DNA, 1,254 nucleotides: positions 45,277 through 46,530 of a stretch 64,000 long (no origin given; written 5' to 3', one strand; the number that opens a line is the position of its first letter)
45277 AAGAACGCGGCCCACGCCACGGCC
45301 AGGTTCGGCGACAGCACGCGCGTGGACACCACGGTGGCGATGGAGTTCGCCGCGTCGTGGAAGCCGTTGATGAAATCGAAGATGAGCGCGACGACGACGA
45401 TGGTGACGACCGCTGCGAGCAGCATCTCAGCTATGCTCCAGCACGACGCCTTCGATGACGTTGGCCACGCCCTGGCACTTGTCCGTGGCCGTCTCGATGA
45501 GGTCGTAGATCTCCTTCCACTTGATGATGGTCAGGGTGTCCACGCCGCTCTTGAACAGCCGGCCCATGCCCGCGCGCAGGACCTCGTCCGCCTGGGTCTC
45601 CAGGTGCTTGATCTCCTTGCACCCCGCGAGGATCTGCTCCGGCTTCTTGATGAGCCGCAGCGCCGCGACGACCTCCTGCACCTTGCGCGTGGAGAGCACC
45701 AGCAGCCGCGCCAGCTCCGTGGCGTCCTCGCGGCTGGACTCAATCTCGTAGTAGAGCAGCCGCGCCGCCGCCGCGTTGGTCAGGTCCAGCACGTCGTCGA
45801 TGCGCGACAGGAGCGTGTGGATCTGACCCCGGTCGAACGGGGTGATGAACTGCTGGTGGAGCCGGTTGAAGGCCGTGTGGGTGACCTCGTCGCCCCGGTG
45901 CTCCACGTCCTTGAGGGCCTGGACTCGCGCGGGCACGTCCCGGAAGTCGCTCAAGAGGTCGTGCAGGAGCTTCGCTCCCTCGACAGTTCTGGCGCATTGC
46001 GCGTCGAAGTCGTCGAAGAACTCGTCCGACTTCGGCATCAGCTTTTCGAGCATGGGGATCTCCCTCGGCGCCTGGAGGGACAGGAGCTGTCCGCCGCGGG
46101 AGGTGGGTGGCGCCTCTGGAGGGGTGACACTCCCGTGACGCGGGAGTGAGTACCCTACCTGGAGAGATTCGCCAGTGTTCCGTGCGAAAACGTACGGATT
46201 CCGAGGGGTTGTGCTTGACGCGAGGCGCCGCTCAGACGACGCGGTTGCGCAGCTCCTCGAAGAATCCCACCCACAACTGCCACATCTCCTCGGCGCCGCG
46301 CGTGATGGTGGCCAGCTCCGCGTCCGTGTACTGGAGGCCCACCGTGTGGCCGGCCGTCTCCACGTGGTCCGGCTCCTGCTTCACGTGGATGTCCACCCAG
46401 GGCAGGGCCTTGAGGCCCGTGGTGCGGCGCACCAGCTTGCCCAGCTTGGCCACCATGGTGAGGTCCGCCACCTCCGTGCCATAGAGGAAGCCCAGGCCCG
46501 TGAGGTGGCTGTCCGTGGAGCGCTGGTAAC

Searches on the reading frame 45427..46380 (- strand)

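Call 23: search_protein_families(library=pfam, proteins=[window:45427-46380:-], max_evalue=0.001)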
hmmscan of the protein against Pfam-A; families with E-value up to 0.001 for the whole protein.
window:45427-46380:- (317 aa): 1 family
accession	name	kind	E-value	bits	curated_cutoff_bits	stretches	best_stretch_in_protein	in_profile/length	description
PF01865.21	PhoU_div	-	3.3e-22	79.4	24.4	1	117-314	9-213/214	Protein of unknown function DUF47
